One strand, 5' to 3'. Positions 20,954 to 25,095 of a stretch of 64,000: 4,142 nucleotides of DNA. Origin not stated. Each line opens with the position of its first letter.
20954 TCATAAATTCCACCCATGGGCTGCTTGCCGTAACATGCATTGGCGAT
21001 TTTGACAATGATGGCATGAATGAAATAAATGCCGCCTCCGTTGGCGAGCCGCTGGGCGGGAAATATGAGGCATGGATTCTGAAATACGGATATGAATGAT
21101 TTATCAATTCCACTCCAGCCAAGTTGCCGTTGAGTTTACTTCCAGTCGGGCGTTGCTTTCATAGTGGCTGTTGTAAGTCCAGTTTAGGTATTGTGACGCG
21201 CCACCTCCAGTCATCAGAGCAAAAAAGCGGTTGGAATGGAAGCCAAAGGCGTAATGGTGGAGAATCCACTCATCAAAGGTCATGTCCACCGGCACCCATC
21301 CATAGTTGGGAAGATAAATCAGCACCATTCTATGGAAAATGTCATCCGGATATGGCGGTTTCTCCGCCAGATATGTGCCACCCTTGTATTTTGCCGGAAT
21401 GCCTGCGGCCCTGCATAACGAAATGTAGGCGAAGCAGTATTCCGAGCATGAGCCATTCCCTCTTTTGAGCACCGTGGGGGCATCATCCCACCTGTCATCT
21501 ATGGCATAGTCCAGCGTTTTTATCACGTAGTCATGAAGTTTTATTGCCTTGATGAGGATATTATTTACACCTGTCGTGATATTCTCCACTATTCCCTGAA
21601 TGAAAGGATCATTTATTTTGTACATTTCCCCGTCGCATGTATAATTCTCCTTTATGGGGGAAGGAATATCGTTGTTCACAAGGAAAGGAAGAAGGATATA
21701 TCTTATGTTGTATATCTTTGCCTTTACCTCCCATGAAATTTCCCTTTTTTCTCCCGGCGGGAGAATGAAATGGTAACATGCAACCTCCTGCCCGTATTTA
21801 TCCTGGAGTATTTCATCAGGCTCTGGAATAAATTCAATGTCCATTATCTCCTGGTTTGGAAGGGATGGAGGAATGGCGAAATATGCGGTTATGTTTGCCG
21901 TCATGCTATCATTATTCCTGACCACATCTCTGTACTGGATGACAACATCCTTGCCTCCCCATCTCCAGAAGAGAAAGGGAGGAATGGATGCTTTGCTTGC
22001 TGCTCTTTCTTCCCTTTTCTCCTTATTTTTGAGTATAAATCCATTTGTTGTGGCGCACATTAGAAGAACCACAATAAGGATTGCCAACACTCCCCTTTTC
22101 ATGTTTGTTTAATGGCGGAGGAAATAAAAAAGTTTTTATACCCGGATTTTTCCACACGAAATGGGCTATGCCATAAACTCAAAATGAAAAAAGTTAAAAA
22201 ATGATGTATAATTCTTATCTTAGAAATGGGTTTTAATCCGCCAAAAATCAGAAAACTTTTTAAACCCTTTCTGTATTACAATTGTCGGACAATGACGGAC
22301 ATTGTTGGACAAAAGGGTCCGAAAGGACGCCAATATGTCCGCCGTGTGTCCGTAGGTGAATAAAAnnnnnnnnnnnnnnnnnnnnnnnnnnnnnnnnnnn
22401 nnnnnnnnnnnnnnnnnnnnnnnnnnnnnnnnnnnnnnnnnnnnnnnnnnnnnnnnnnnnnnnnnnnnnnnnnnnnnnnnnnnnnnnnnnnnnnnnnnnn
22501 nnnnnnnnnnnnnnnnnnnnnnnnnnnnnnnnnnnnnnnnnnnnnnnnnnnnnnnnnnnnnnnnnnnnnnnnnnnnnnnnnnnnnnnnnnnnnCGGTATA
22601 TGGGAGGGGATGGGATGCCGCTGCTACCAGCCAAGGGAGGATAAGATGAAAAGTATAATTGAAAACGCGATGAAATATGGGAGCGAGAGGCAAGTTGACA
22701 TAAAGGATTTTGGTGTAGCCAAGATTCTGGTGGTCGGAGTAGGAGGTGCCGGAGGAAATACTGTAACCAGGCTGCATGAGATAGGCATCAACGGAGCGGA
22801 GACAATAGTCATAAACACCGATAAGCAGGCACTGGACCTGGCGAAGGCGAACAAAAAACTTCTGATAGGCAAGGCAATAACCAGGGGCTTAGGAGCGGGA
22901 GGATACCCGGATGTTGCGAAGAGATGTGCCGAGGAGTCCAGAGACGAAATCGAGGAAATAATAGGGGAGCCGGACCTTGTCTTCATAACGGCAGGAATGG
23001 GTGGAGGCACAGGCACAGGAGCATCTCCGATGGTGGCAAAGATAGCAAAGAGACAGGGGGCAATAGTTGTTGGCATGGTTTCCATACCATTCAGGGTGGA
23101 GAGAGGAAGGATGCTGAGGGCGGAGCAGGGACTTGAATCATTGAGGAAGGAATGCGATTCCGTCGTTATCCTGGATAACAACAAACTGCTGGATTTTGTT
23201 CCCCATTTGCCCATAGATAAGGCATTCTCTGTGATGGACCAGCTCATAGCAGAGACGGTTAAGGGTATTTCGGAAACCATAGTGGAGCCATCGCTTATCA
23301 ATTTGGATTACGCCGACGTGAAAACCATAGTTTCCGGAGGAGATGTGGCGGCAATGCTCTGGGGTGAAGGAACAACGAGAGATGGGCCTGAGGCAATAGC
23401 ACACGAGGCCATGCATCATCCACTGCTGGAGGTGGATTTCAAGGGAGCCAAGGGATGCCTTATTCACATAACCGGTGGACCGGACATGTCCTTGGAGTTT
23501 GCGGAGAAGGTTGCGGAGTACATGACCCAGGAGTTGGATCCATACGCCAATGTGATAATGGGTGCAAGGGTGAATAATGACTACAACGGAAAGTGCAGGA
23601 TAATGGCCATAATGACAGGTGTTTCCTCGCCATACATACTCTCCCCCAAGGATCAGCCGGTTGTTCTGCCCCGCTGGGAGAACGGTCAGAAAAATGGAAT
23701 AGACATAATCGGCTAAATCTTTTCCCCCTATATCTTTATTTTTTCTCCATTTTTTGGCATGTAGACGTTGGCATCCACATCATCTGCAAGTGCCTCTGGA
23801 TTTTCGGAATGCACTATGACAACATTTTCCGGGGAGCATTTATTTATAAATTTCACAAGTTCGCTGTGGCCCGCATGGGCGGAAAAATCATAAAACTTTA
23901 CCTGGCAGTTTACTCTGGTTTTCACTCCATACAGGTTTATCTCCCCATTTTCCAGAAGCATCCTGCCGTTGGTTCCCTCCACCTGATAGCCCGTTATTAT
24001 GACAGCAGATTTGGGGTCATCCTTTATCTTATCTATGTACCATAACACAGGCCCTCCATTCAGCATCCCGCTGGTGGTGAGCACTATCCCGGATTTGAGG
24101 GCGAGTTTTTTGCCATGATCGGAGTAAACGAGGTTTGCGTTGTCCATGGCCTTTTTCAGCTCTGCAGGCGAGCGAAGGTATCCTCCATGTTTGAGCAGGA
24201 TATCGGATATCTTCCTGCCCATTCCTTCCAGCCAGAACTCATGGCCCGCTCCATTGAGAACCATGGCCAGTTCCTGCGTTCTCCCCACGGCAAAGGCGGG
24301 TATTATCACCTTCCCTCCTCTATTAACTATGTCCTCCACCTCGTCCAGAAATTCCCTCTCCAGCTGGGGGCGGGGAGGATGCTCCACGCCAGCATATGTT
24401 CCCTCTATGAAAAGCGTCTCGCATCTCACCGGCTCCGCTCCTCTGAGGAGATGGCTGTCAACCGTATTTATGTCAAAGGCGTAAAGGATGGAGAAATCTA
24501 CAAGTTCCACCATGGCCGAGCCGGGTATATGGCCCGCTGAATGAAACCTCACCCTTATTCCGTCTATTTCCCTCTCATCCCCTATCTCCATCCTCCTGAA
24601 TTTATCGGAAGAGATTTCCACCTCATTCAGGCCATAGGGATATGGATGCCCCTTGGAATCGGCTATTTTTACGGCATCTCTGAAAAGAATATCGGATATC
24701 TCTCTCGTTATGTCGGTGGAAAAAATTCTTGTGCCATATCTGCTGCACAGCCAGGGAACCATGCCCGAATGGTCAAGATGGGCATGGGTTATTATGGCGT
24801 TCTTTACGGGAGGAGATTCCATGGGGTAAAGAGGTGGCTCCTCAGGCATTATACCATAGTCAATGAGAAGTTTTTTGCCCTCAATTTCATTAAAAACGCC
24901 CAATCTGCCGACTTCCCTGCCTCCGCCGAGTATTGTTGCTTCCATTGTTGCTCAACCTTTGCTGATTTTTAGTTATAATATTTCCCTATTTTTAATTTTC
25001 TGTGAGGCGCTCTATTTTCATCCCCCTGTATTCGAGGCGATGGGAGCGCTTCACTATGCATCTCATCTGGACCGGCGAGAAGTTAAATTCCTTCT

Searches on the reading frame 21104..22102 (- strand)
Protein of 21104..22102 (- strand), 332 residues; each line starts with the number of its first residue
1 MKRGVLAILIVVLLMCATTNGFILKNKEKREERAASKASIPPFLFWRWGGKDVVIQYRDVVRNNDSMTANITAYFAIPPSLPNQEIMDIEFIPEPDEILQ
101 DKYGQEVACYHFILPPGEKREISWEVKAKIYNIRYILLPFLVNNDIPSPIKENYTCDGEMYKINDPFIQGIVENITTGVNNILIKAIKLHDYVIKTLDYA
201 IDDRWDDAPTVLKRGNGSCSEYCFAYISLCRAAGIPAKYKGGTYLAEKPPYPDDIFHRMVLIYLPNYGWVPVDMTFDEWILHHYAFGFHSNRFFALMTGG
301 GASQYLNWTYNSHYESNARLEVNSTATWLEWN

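Call 33: search_protein_families(library=pfam, proteins=[window:21104-22102:-], max_evalue=0.00001)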
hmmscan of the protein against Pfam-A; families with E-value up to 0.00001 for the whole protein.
window:21104-22102:- (332 aa): 1 family
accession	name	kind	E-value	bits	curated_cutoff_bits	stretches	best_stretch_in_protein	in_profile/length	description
PF01841.26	Transglut_core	-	4.6e-18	65.9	23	1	171-274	3-108/108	Transglutaminase-like superfamily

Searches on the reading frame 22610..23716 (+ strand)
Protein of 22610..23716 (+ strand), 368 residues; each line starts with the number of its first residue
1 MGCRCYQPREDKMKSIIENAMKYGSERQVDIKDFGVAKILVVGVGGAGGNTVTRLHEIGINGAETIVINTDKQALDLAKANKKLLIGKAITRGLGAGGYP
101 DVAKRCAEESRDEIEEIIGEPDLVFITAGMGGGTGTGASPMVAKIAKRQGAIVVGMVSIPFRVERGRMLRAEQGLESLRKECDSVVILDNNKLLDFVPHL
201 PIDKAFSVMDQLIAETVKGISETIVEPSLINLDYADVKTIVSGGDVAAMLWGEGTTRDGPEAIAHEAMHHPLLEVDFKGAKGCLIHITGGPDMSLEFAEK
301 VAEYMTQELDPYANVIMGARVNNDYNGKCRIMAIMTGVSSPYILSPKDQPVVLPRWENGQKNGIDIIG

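Call 33: search_protein_families(library=pfam, proteins=[window:22610-23716:+], max_evalue=0.00001)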
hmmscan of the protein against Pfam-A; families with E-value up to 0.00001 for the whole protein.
window:22610-23716:+ (368 aa): 2 families
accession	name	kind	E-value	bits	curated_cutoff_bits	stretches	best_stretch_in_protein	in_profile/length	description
PF00091.31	Tubulin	-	1.4e-45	156.4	33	1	38-197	1-189/190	Tubulin/FtsZ family, GTPase domain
PF12327.13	FtsZ_C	-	3.6e-27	94.9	27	1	246-338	2-94/95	FtsZ family, C-terminal domain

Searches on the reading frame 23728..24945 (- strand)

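Call 33: search_protein_families(library=pfam, proteins=[window:23728-24945:-], max_evalue=0.00001)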
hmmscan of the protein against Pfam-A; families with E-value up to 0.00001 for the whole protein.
window:23728-24945:- (405 aa): 3 families
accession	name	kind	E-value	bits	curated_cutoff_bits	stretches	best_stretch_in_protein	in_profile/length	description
PF07521.17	RMMBL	-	4.7e-13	49.4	21.6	1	344-386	3-46/63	Zn-dependent metallo-hydrolase RNA specificity domain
PF10996.14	Beta-Casp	-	4.1e-12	47.1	27.7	1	240-330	26-120/120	Beta-Casp domain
PF00753.33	Lactamase_B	-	1.7e-07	31.8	22.7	1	21-216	13-194/196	Metallo-beta-lactamase superfamily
